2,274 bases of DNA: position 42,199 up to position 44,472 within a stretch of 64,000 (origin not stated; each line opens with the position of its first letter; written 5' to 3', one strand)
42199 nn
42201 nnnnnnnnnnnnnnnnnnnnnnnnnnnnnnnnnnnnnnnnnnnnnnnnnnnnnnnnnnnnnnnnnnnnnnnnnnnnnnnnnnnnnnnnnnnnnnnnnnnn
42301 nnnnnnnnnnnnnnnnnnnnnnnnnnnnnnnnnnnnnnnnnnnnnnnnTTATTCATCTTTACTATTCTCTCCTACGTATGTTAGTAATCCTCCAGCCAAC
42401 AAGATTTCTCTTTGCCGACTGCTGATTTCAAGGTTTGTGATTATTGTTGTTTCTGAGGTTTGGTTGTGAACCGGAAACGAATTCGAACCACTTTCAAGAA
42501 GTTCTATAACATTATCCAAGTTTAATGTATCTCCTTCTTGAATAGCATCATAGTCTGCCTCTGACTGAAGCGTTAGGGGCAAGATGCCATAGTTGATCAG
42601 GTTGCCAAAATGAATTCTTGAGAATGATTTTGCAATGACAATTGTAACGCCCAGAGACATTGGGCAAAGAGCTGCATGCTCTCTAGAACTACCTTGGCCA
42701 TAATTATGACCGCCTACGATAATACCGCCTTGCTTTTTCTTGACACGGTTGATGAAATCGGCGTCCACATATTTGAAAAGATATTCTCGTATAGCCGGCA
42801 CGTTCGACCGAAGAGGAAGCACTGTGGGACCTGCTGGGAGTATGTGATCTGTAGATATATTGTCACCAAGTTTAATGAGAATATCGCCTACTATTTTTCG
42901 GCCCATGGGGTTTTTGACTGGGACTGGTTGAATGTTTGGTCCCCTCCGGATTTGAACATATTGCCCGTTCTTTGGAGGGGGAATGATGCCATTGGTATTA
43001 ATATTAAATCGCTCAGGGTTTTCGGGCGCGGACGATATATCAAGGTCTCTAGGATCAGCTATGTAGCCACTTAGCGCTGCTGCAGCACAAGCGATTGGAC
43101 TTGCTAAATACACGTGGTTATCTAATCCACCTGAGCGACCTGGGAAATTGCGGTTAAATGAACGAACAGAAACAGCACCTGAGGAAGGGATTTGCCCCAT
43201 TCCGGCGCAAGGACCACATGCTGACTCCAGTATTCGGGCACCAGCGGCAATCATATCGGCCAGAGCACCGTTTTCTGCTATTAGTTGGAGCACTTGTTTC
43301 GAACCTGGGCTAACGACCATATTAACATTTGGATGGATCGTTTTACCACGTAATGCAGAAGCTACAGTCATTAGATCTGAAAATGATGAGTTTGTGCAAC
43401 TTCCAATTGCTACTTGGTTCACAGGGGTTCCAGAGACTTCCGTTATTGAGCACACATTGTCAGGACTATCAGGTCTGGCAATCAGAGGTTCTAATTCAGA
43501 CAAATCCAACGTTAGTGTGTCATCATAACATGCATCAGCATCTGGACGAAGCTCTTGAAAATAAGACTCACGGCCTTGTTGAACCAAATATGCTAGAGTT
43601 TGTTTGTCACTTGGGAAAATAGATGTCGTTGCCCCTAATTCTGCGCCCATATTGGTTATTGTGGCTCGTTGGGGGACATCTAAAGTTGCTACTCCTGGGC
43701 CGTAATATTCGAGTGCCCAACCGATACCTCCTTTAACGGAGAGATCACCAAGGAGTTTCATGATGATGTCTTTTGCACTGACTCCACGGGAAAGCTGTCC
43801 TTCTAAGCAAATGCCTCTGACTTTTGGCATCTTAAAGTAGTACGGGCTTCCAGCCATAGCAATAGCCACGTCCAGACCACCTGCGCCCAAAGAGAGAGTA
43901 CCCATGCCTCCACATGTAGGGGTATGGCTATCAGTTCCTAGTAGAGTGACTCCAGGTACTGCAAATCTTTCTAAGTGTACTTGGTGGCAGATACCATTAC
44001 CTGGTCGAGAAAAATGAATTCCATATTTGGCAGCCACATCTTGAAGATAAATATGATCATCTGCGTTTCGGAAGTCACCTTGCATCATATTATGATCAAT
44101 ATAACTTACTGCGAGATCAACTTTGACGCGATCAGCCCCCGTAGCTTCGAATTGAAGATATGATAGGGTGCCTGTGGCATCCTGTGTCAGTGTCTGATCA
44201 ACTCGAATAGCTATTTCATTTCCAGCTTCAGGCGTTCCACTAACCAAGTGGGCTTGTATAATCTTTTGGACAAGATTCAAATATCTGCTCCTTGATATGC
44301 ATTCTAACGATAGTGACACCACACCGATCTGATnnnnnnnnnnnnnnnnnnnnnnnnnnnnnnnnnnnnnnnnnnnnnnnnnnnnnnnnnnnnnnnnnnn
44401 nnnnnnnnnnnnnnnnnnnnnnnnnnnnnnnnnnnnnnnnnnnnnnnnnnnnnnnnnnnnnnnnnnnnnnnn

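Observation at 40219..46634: Citrate-synthase / PrpF / short aconitase operon lacking PrpB and extended by MetE-like and threonine-aldolase-like genes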

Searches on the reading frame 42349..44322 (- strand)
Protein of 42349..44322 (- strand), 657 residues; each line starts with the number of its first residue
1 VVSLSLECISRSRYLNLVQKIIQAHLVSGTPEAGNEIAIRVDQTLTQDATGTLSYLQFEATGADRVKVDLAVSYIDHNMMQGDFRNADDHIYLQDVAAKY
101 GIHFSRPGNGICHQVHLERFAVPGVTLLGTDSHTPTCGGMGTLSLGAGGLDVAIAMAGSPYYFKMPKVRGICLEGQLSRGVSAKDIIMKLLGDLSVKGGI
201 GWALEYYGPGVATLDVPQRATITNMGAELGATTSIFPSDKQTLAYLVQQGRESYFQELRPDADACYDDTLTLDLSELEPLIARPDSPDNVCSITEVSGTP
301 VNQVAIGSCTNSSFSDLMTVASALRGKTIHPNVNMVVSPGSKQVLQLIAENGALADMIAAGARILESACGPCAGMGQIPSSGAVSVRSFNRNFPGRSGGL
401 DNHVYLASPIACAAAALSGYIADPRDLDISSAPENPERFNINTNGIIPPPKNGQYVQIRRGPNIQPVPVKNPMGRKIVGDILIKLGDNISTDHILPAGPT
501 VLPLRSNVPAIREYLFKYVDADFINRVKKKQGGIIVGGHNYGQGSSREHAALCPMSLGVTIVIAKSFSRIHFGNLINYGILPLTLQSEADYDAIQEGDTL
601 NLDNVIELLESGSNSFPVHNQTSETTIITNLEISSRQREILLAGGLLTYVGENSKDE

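Call 4: search_protein_families(library=pfam, proteins=[window:42349-44322:-])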
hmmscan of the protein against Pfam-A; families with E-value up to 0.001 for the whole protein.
window:42349-44322:- (657 aa): 2 families
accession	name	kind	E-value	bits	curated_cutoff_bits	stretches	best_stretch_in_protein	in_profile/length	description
PF00330.25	Aconitase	-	9.9e-109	364.8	28.7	2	19-296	1-306/463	Aconitase family (aconitate hydratase)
PF00694.25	Aconitase_C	-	1e-21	78.1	22.8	1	525-587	67-130/131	Aconitase C-terminal domain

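Call 5: search_protein_families(library=ncbifam, proteins=[window:42349-44322:-])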
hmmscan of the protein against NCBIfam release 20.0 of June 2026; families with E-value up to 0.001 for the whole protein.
window:42349-44322:- (657 aa): 27 families (the best 25 are shown)
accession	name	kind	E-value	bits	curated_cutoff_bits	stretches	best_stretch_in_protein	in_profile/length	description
NF005558.0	PRK07229.1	equivalog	5.1e-274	910.8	612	1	15-654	3-645/647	aconitate hydratase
TIGR01342.1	acon_putative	hypoth_equivalog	4.2e-268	891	719.15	1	17-654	2-649/655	putative aconitate hydratase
TIGR01340.1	aconitase_mito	equivalog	1e-110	371.3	825.35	1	35-648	50-743/745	aconitate hydratase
NF001614.1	PRK00402.1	subfamily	5.5e-109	364.6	385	1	17-425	3-415/415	aconitase/3-isopropylmalate dehydratase large subunit family protein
TIGR02086.1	IPMI_arch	subfamily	4.3e-103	345.2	410.15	1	16-426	2-411/411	3-isopropylmalate dehydratase/homoaconitate hydratase family large subunit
TIGR01343.1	hacA_fam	subfamily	5.7e-100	334.8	385.7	1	17-425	2-412/412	homoaconitate hydratase family protein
NF040615.1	HacA_Meth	equivalog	1.9e-81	273.9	550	1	16-423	2-417/419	homoaconitase large subunit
TIGR02083.1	LEU2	equivalog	1.7e-79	267.8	610.65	1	17-427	3-419/419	3-isopropylmalate dehydratase large subunit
NF006757.0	PRK09277.1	subfamily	7.8e-78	262.1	686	3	75-297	143-389/888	aconitate hydratase AcnA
NF008503.0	PRK11413.1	equivalog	6.6e-76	255.8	641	3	18-297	38-315/753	hydratase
NF009520.0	PRK12881.1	subfamily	1.7e-74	251.1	905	3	75-297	141-389/893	aconitate hydratase AcnA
NF009116.0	PRK12466.1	subfamily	8.5e-73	245.5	531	2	16-295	6-305/472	3-isopropylmalate dehydratase large subunit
TIGR01341.1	aconitase_1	equivalog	1.7e-69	234.5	945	3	74-298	124-374/876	aconitate hydratase AcnA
NF004016.0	PRK05478.1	subfamily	1e-67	228.7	510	2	16-295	5-303/468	3-isopropylmalate dehydratase large subunit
TIGR00139.1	h_aconitase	equivalog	6.8e-65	219.7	529.9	3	16-246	3-240/709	homoaconitase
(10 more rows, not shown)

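Call 26: search_solved_structures(query=window:42349-44322:-, max_evalue=1e-30)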
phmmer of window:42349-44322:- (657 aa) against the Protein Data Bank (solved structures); distinct sequences matched with E-value up to 1e-30: 13.
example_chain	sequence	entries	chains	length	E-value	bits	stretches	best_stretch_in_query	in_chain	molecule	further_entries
1aco_A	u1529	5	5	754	2.4e-99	336.8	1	12-508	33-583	ACONITASE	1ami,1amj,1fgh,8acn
5acn_A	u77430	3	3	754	3e-99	336.5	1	12-508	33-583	ACONITASE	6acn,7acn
1nis_A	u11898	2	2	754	4.5e-99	335.9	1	12-508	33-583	ACONITASE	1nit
1c96_A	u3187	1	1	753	6.1e-99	335.5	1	12-508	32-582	MITOCHONDRIAL ACONITASE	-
1b0k_A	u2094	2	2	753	7.5e-99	335.2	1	12-508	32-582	PROTEIN (ACONITASE) | MITOCHONDRIAL ACONITASE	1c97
1b0j_A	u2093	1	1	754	7.6e-99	335.2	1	12-508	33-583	ACONITATE HYDRATASE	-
1b0m_A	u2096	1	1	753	1.1e-98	334.7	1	12-508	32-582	PROTEIN (ACONITASE)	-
4kp2_A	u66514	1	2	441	6e-71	243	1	12-424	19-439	Homoaconitase large subunit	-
4nqy_A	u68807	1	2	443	1.9e-65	224.9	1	15-427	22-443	Isopropylmalate/citramalate isomerase large subunit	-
4kp1_A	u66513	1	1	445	2.2e-65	224.6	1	15-427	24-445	Isopropylmalate/citramalate isomerase large subunit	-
2b3x_A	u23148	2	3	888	1.2e-47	166.1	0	98-253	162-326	Iron-responsive element binding protein 1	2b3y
3sn2_A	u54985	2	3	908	3.7e-45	157.8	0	102-259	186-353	Cytoplasmic aconitate hydratase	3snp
6vcd_A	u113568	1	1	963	5.1e-37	130.9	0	106-251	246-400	Iron-responsive element binding protein 2, isoform CRA_a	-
